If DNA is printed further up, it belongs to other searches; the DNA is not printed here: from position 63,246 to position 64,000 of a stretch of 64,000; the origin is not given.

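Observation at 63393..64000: Truncated radical-SAM/SPASM-domain gene with extra Cys-rich tail at the window edge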

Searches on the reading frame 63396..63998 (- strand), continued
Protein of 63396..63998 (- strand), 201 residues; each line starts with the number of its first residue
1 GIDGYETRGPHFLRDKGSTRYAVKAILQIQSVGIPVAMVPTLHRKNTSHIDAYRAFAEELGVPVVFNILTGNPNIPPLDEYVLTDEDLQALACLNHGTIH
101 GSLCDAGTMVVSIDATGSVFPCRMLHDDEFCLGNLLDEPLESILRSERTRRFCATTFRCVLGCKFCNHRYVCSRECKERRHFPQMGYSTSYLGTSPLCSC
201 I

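Call 20: search_protein_families(library=ncbifam, proteins=[P0001, P0002, P0003, P0004, P0005, P0008, P0012, P0036], max_evalue=0.00001)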
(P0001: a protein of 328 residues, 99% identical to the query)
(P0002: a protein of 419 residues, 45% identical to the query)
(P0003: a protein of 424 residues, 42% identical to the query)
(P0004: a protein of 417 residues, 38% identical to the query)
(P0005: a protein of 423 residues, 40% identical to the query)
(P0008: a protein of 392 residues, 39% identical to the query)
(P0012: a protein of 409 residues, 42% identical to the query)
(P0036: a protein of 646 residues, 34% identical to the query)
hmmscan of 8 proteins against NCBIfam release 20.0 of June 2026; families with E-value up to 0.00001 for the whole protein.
P0001 (328 aa): 60 families (the best 25 are shown)
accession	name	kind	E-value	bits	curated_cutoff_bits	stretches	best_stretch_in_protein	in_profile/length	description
TIGR03962.1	mycofact_rSAM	equivalog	1.1e-27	97.2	265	2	28-189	17-178/339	mycofactocin radical SAM maturase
NF050035.1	rSAM_WgK_link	exception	3.7e-26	92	650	1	26-177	12-164/367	radical SAM/SPASM peptide maturase WgkB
TIGR04055.1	rSAM_NirJ2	equivalog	2.1e-25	90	500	1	28-189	5-166/326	putative heme d1 biosynthesis radical SAM protein NirJ2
TIGR04051.1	rSAM_NirJ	equivalog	3e-25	88.9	515.45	1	29-189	8-168/354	heme d1 biosynthesis radical SAM protein NirJ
TIGR04054.1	rSAM_NirJ1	equivalog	7.1e-25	87.4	650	1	27-192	40-205/387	putative heme d1 biosynthesis radical SAM protein NirJ1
TIGR04546.1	rSAM_ahbC_deAc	equivalog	8.1e-24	84.1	650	1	27-192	43-208/390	12,18-didecarboxysiroheme deacetylase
TIGR04545.1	rSAM_ahbD_hemeb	equivalog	6.8e-23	81.6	500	1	28-190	5-168/339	heme b synthase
NF045574.1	sacti_mat_StsB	exception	8e-23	81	625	1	23-191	96-263/466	StsB family radical SAM/SPASM domain sactipeptide maturase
TIGR04347.1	pseudo_SAM_Halo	equivalog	1.6e-22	80.3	525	1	24-180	39-195/390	TIGR04347 family pseudo-SAM/SPASM protein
NF045646.2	rSAM_Se_TrsS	equivalog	1e-21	77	490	1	26-180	89-247/441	radical SAM (seleno)protein TrsS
NF045702.1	rSAM_GDGT_ether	equivalog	1.5e-19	70.1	450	1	23-177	86-246/486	tetraether lipid synthase Tes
TIGR02668.1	moaA_archaeal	equivalog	1.3e-18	67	325.25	1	27-179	14-168/303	GTP 3',8-cyclase MoaA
TIGR04053.2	TIGR04053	equivalog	1.3e-17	64.2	395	1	26-191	11-180/366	TIGR04053 family radical SAM/SPASM domain-containing protein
TIGR04317.1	W_rSAM_matur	equivalog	1.6e-17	63.6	380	1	26-159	7-139/349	tungsten cofactor oxidoreductase radical SAM maturase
TIGR04303.1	GeoRSP_rSAM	equivalog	1.7e-17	64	400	1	28-189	10-169/325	GeoRSP system radical SAM/SPASM protein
TIGR03942.1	sulfatase_rSAM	equivalog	4.9e-15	55.5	349.45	1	227-312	250-333/363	anaerobic sulfatase maturase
TIGR04133.1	rSAM_w_lipo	hypoth_equivalog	2.3e-14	53.1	425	1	26-190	27-195/350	TIGR04133 family radical SAM/SPASM protein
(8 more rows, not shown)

P0002 (419 aa): 69 families (the best 25 are shown)
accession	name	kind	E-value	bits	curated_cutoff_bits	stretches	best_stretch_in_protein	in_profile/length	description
NF045574.1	sacti_mat_StsB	exception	2.6e-38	132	625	1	79-383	90-399/466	StsB family radical SAM/SPASM domain sactipeptide maturase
NF050035.1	rSAM_WgK_link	exception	6.1e-35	120.9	650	2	89-260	13-185/367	radical SAM/SPASM peptide maturase WgkB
TIGR04055.1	rSAM_NirJ2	equivalog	1e-34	120.6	500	1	91-398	6-323/326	putative heme d1 biosynthesis radical SAM protein NirJ2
TIGR04051.1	rSAM_NirJ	equivalog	1.3e-33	116.4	515.45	1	91-251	8-168/354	heme d1 biosynthesis radical SAM protein NirJ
TIGR04053.2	TIGR04053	equivalog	1.6e-31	109.9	395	2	90-251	13-178/366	TIGR04053 family radical SAM/SPASM domain-containing protein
TIGR04545.1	rSAM_ahbD_hemeb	equivalog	3.8e-30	105.5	500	2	90-253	5-169/339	heme b synthase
TIGR03962.1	mycofact_rSAM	equivalog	3.8e-30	105.2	265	1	90-392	17-325/339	mycofactocin radical SAM maturase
NF041298.1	rSAM_mat_DynA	equivalog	6.7e-30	104.3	450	1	92-412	8-354/356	dynobactin maturation radical SAM/SPASM protein DynA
NF047865.1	rSAM_PapB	equivalog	1.3e-28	100.2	340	1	84-390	2-327/330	PapB family radical SAM/SPASM ranthipeptide maturase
TIGR04347.1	pseudo_SAM_Halo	equivalog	2.1e-28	99.7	525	2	89-273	42-227/390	TIGR04347 family pseudo-SAM/SPASM protein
TIGR04546.1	rSAM_ahbC_deAc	equivalog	1e-27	97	650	1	90-253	44-208/390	12,18-didecarboxysiroheme deacetylase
TIGR04054.1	rSAM_NirJ1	equivalog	1.3e-27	96.4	650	1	89-252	40-203/387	putative heme d1 biosynthesis radical SAM protein NirJ1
TIGR04250.1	SCM_rSAM_ScmE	equivalog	6.9e-26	91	400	1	86-242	4-161/358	SynChlorMet cassette radical SAM/SPASM protein ScmE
TIGR04163.1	rSAM_cobopep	equivalog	8.9e-25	87.3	375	2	305-402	312-410/428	peptide-modifying radical SAM enzyme CbpB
TIGR02109.1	PQQ_syn_pqqE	equivalog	1e-24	87.2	381.35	1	89-250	11-173/358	pyrroloquinoline quinone biosynthesis protein PqqE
TIGR04133.1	rSAM_w_lipo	hypoth_equivalog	2.9e-22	79.1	425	1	64-283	4-227/350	TIGR04133 family radical SAM/SPASM protein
TIGR03942.1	sulfatase_rSAM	equivalog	5.1e-22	78.4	349.45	1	92-413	8-359/363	anaerobic sulfatase maturase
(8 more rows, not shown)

P0003 (424 aa): 78 families (the best 25 are shown)
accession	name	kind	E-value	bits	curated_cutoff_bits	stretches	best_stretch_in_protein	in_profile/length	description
TIGR04545.1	rSAM_ahbD_hemeb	equivalog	5.3e-38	131.3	500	2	91-257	5-171/339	heme b synthase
NF045574.1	sacti_mat_StsB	exception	2.3e-37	128.9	625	1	13-394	17-406/466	StsB family radical SAM/SPASM domain sactipeptide maturase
NF041298.1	rSAM_mat_DynA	equivalog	2.2e-36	125.6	450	1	92-412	7-350/356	dynobactin maturation radical SAM/SPASM protein DynA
NF050035.1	rSAM_WgK_link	exception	4.2e-36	124.7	650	2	90-272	13-195/367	radical SAM/SPASM peptide maturase WgkB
TIGR04055.1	rSAM_NirJ2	equivalog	3.4e-35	122.1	500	1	92-404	6-324/326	putative heme d1 biosynthesis radical SAM protein NirJ2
TIGR04051.1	rSAM_NirJ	equivalog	2.2e-33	115.7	515.45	1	93-253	9-168/354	heme d1 biosynthesis radical SAM protein NirJ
TIGR04163.1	rSAM_cobopep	equivalog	8.2e-33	113.8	375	2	310-418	313-422/428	peptide-modifying radical SAM enzyme CbpB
TIGR04053.2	TIGR04053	equivalog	4.4e-32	111.7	395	2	91-261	13-186/366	TIGR04053 family radical SAM/SPASM domain-containing protein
TIGR04546.1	rSAM_ahbC_deAc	equivalog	4.6e-32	111.3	650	1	91-251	44-203/390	12,18-didecarboxysiroheme deacetylase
NF047865.1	rSAM_PapB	equivalog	2.3e-31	109.3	340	1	85-393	2-326/330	PapB family radical SAM/SPASM ranthipeptide maturase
TIGR03962.1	mycofact_rSAM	equivalog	5.6e-31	107.9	265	1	91-394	17-324/339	mycofactocin radical SAM maturase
TIGR04250.1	SCM_rSAM_ScmE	equivalog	1.8e-30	106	400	1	87-263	4-177/358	SynChlorMet cassette radical SAM/SPASM protein ScmE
TIGR04347.1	pseudo_SAM_Halo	equivalog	2.8e-30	105.9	525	2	89-254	41-205/390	TIGR04347 family pseudo-SAM/SPASM protein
TIGR04054.1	rSAM_NirJ1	equivalog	8.2e-29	100.4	650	1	91-250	41-199/387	putative heme d1 biosynthesis radical SAM protein NirJ1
TIGR04317.1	W_rSAM_matur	equivalog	1.7e-27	96.4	380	1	85-379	3-319/349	tungsten cofactor oxidoreductase radical SAM maturase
TIGR03942.1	sulfatase_rSAM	equivalog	6.7e-26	91.2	349.45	2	309-418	252-360/363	anaerobic sulfatase maturase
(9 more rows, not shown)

P0004 (417 aa): 72 families (the best 25 are shown)
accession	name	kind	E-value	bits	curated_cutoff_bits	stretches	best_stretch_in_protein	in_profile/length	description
TIGR04055.1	rSAM_NirJ2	equivalog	2.1e-38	132.7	500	1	89-395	6-322/326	putative heme d1 biosynthesis radical SAM protein NirJ2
TIGR04545.1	rSAM_ahbD_hemeb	equivalog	2.1e-38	132.6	500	1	88-278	5-198/339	heme b synthase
NF045574.1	sacti_mat_StsB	exception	3.2e-37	128.5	625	1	79-382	92-400/466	StsB family radical SAM/SPASM domain sactipeptide maturase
NF050035.1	rSAM_WgK_link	exception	9e-37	126.9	650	2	87-273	13-201/367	radical SAM/SPASM peptide maturase WgkB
TIGR03962.1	mycofact_rSAM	equivalog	1.3e-36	126.5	265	1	87-395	16-331/339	mycofactocin radical SAM maturase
TIGR04051.1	rSAM_NirJ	equivalog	2e-35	122.4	515.45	1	90-248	9-168/354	heme d1 biosynthesis radical SAM protein NirJ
TIGR04054.1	rSAM_NirJ1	equivalog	7.1e-35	120.3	650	1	87-252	40-207/387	putative heme d1 biosynthesis radical SAM protein NirJ1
NF047865.1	rSAM_PapB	equivalog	1.3e-33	116.7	340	1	82-380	2-319/330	PapB family radical SAM/SPASM ranthipeptide maturase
TIGR04546.1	rSAM_ahbC_deAc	equivalog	2.7e-33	115.3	650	1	88-255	44-213/390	12,18-didecarboxysiroheme deacetylase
TIGR04250.1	SCM_rSAM_ScmE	equivalog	1.1e-32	113.3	400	1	86-243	6-165/358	SynChlorMet cassette radical SAM/SPASM protein ScmE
NF041298.1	rSAM_mat_DynA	equivalog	3.4e-32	111.8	450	1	89-407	7-351/356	dynobactin maturation radical SAM/SPASM protein DynA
TIGR04347.1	pseudo_SAM_Halo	equivalog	7.9e-31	107.7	525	1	81-276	36-233/390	TIGR04347 family pseudo-SAM/SPASM protein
TIGR04163.1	rSAM_cobopep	equivalog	9.3e-31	107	375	2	303-408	312-418/428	peptide-modifying radical SAM enzyme CbpB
TIGR04053.2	TIGR04053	equivalog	6.3e-30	104.6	395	1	88-250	13-180/366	TIGR04053 family radical SAM/SPASM domain-containing protein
TIGR03942.1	sulfatase_rSAM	equivalog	2.7e-27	95.8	349.45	1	91-414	9-362/363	anaerobic sulfatase maturase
TIGR04133.1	rSAM_w_lipo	hypoth_equivalog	1.5e-24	86.6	425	1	81-376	22-330/350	TIGR04133 family radical SAM/SPASM protein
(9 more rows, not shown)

P0005 (423 aa): 65 families (the best 25 are shown)
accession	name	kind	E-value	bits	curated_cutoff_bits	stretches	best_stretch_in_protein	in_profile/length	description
NF045574.1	sacti_mat_StsB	exception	1e-40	140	625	1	21-391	28-405/466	StsB family radical SAM/SPASM domain sactipeptide maturase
NF050035.1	rSAM_WgK_link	exception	4.2e-36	124.7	650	2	90-261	14-185/367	radical SAM/SPASM peptide maturase WgkB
TIGR04051.1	rSAM_NirJ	equivalog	7.6e-33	113.9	515.45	1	91-252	8-168/354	heme d1 biosynthesis radical SAM protein NirJ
TIGR04055.1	rSAM_NirJ2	equivalog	3.3e-32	112.3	500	1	90-399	5-322/326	putative heme d1 biosynthesis radical SAM protein NirJ2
TIGR04545.1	rSAM_ahbD_hemeb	equivalog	3.5e-31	108.9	500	2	90-251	5-166/339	heme b synthase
TIGR04250.1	SCM_rSAM_ScmE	equivalog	2.2e-30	105.8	400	1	87-246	5-164/358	SynChlorMet cassette radical SAM/SPASM protein ScmE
TIGR04053.2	TIGR04053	equivalog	4.6e-28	98.5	395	2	87-254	10-180/366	TIGR04053 family radical SAM/SPASM domain-containing protein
TIGR04054.1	rSAM_NirJ1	equivalog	1.4e-27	96.3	650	1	88-253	39-203/387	putative heme d1 biosynthesis radical SAM protein NirJ1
TIGR03962.1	mycofact_rSAM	equivalog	1.7e-27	96.5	265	1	89-399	16-331/339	mycofactocin radical SAM maturase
NF041298.1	rSAM_mat_DynA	equivalog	2.5e-27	95.8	450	1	92-403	8-343/356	dynobactin maturation radical SAM/SPASM protein DynA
TIGR02109.1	PQQ_syn_pqqE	equivalog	2.8e-26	92.3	381.35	2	90-251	12-173/358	pyrroloquinoline quinone biosynthesis protein PqqE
TIGR04546.1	rSAM_ahbC_deAc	equivalog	7.9e-26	90.7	650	1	89-285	43-242/390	12,18-didecarboxysiroheme deacetylase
TIGR04163.1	rSAM_cobopep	equivalog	8.3e-26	90.7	375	2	308-406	313-412/428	peptide-modifying radical SAM enzyme CbpB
TIGR04347.1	pseudo_SAM_Halo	equivalog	3.7e-25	89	525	1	88-247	41-199/390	TIGR04347 family pseudo-SAM/SPASM protein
NF047865.1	rSAM_PapB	equivalog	4e-23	82.2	340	1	84-391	2-326/330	PapB family radical SAM/SPASM ranthipeptide maturase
TIGR03942.1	sulfatase_rSAM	equivalog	5.4e-22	78.3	349.45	1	93-416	9-360/363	anaerobic sulfatase maturase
TIGR04133.1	rSAM_w_lipo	hypoth_equivalog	1.3e-21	77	425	1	77-380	16-330/350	TIGR04133 family radical SAM/SPASM protein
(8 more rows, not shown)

P0008 (392 aa): 68 families (the best 25 are shown)
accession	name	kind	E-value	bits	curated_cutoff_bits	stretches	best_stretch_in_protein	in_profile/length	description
TIGR04055.1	rSAM_NirJ2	equivalog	4.6e-33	115.1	500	1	72-376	6-322/326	putative heme d1 biosynthesis radical SAM protein NirJ2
TIGR04545.1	rSAM_ahbD_hemeb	equivalog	1.2e-32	113.8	500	2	71-259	5-194/339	heme b synthase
TIGR04051.1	rSAM_NirJ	equivalog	1e-31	110.2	515.45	1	71-233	7-168/354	heme d1 biosynthesis radical SAM protein NirJ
NF045574.1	sacti_mat_StsB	exception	2.8e-31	108.9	625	1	65-369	91-406/466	StsB family radical SAM/SPASM domain sactipeptide maturase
TIGR04546.1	rSAM_ahbC_deAc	equivalog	3.5e-29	101.8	650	1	68-232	41-204/390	12,18-didecarboxysiroheme deacetylase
TIGR04250.1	SCM_rSAM_ScmE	equivalog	3.8e-29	101.7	400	1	66-230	3-167/358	SynChlorMet cassette radical SAM/SPASM protein ScmE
NF050035.1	rSAM_WgK_link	exception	1.4e-28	99.9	650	1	68-236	11-179/367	radical SAM/SPASM peptide maturase WgkB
TIGR04054.1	rSAM_NirJ1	equivalog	4.8e-27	94.6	650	1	68-227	38-196/387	putative heme d1 biosynthesis radical SAM protein NirJ1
TIGR04347.1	pseudo_SAM_Halo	equivalog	9e-26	91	525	1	68-233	40-204/390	TIGR04347 family pseudo-SAM/SPASM protein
TIGR04053.2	TIGR04053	equivalog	3.3e-25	89.1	395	2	68-235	10-180/366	TIGR04053 family radical SAM/SPASM domain-containing protein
TIGR03962.1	mycofact_rSAM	equivalog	4.8e-24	85.2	265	1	70-377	16-332/339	mycofactocin radical SAM maturase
NF047865.1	rSAM_PapB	equivalog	1.9e-23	83.2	340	1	66-370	3-328/330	PapB family radical SAM/SPASM ranthipeptide maturase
NF041298.1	rSAM_mat_DynA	equivalog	3.9e-23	82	450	2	289-391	251-354/356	dynobactin maturation radical SAM/SPASM protein DynA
TIGR04303.1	GeoRSP_rSAM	equivalog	8.9e-22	78.1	400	1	70-376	9-324/325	GeoRSP system radical SAM/SPASM protein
TIGR04251.1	SCM_rSAM_ScmF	equivalog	5.2e-20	72.1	400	1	66-384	4-347/353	SynChlorMet cassette radical SAM/SPASM protein ScmF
TIGR03942.1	sulfatase_rSAM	equivalog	6.2e-18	65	349.45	2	285-390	249-357/363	anaerobic sulfatase maturase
TIGR04133.1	rSAM_w_lipo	hypoth_equivalog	1.7e-17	63.4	425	1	62-359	20-332/350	TIGR04133 family radical SAM/SPASM protein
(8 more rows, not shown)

P0012 (409 aa): 64 families (the best 25 are shown)
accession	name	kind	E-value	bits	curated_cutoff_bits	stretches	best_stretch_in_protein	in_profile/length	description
NF045574.1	sacti_mat_StsB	exception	1.3e-34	119.9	625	1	76-375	94-398/466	StsB family radical SAM/SPASM domain sactipeptide maturase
NF050035.1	rSAM_WgK_link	exception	4.6e-32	111.4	650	2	82-245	13-177/367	radical SAM/SPASM peptide maturase WgkB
TIGR03962.1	mycofact_rSAM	equivalog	5.5e-32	111.3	265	1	83-394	17-335/339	mycofactocin radical SAM maturase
TIGR04055.1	rSAM_NirJ2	equivalog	3.8e-29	102.2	500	1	84-391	6-323/326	putative heme d1 biosynthesis radical SAM protein NirJ2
TIGR04163.1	rSAM_cobopep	equivalog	6.9e-29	100.8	375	2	299-393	313-408/428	peptide-modifying radical SAM enzyme CbpB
TIGR04545.1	rSAM_ahbD_hemeb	equivalog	9.6e-29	100.9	500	1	83-245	5-168/339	heme b synthase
TIGR04051.1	rSAM_NirJ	equivalog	2.2e-26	92.7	515.45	1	84-241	8-165/354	heme d1 biosynthesis radical SAM protein NirJ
NF045646.2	rSAM_Se_TrsS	equivalog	2.7e-25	88.8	490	1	62-233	68-245/441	radical SAM (seleno)protein TrsS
TIGR04250.1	SCM_rSAM_ScmE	equivalog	3.9e-25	88.5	400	1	82-238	7-164/358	SynChlorMet cassette radical SAM/SPASM protein ScmE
NF047865.1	rSAM_PapB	equivalog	8.4e-25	87.7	340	1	82-380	7-324/330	PapB family radical SAM/SPASM ranthipeptide maturase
TIGR04546.1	rSAM_ahbC_deAc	equivalog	1.1e-24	87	650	1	83-238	44-199/390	12,18-didecarboxysiroheme deacetylase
TIGR04053.2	TIGR04053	equivalog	3.3e-24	85.8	395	1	82-246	12-180/366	TIGR04053 family radical SAM/SPASM domain-containing protein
NF041298.1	rSAM_mat_DynA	equivalog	2.1e-22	79.6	450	2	296-405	248-354/356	dynobactin maturation radical SAM/SPASM protein DynA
TIGR04347.1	pseudo_SAM_Halo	equivalog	7.9e-21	74.8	525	1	83-243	43-203/390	TIGR04347 family pseudo-SAM/SPASM protein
TIGR02109.1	PQQ_syn_pqqE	equivalog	2.8e-20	72.6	381.35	1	82-378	11-318/358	pyrroloquinoline quinone biosynthesis protein PqqE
TIGR03942.1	sulfatase_rSAM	equivalog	1.4e-18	67.1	349.45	1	297-404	251-357/363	anaerobic sulfatase maturase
TIGR04133.1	rSAM_w_lipo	hypoth_equivalog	4.9e-18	65.2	425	1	80-371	26-330/350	TIGR04133 family radical SAM/SPASM protein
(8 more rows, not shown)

P0036 (646 aa): 65 families (the best 25 are shown)
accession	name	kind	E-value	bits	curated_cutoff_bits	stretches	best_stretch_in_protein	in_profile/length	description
TIGR03962.1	mycofact_rSAM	equivalog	3.8e-40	138.1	265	1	322-625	17-332/339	mycofactocin radical SAM maturase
TIGR04054.1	rSAM_NirJ1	equivalog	5e-33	114.3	650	1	322-481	41-201/387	putative heme d1 biosynthesis radical SAM protein NirJ1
TIGR04051.1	rSAM_NirJ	equivalog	3.9e-32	111.6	515.45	1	323-480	8-166/354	heme d1 biosynthesis radical SAM protein NirJ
TIGR04545.1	rSAM_ahbD_hemeb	equivalog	4.2e-32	111.9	500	1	322-480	5-165/339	heme b synthase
TIGR04055.1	rSAM_NirJ2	equivalog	8.2e-29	101.2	500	1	323-469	6-153/326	putative heme d1 biosynthesis radical SAM protein NirJ2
NF045574.1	sacti_mat_StsB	exception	2.8e-28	99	625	1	317-609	96-398/466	StsB family radical SAM/SPASM domain sactipeptide maturase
NF047865.1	rSAM_PapB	equivalog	1.2e-27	97.1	340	1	321-612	7-322/330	PapB family radical SAM/SPASM ranthipeptide maturase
TIGR04546.1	rSAM_ahbC_deAc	equivalog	5.2e-27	94.6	650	1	296-484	16-207/390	12,18-didecarboxysiroheme deacetylase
TIGR04347.1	pseudo_SAM_Halo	equivalog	7.9e-26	91.2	525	1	320-475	41-197/390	TIGR04347 family pseudo-SAM/SPASM protein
NF050035.1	rSAM_WgK_link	exception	8.3e-26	90.8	650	1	321-477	13-171/367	radical SAM/SPASM peptide maturase WgkB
TIGR04053.2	TIGR04053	equivalog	6.5e-25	88.1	395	1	322-481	13-177/366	TIGR04053 family radical SAM/SPASM domain-containing protein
TIGR04250.1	SCM_rSAM_ScmE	equivalog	2.9e-24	85.7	400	1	321-476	7-164/358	SynChlorMet cassette radical SAM/SPASM protein ScmE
NF041298.1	rSAM_mat_DynA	equivalog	5.3e-24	84.9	450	2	544-633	253-348/356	dynobactin maturation radical SAM/SPASM protein DynA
TIGR04163.1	rSAM_cobopep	equivalog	3.2e-22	78.9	375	2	317-484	64-242/428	peptide-modifying radical SAM enzyme CbpB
TIGR04317.1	W_rSAM_matur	equivalog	1.3e-20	73.8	380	1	317-570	4-268/349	tungsten cofactor oxidoreductase radical SAM maturase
TIGR03942.1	sulfatase_rSAM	equivalog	1.3e-19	70.6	349.45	1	324-643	8-362/363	anaerobic sulfatase maturase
TIGR04133.1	rSAM_w_lipo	hypoth_equivalog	1.9e-17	63.3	425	1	317-602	24-327/350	TIGR04133 family radical SAM/SPASM protein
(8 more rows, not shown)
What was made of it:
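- On Anaerobic sulfatase maturase (TIGR03942): 55.5 bits against 349 (call 20).
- On Mycofactocin maturase MftC (TIGR03962): 97 bits against 265 (call 20).
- On TIGR04133 rSAM-with-lipoprotein system: 53 bits against 425 (call 20).
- Closest known: anSME. Different: TIGR03942 scores 55 bits against a cut-off of 349 (call 20).
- Every curated equivalog model scores far below its cut-off: anSME 55/349, MftC 97/265, NirJ 89/515, AhbD 82/500, MoaA 61/284 (call 20).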
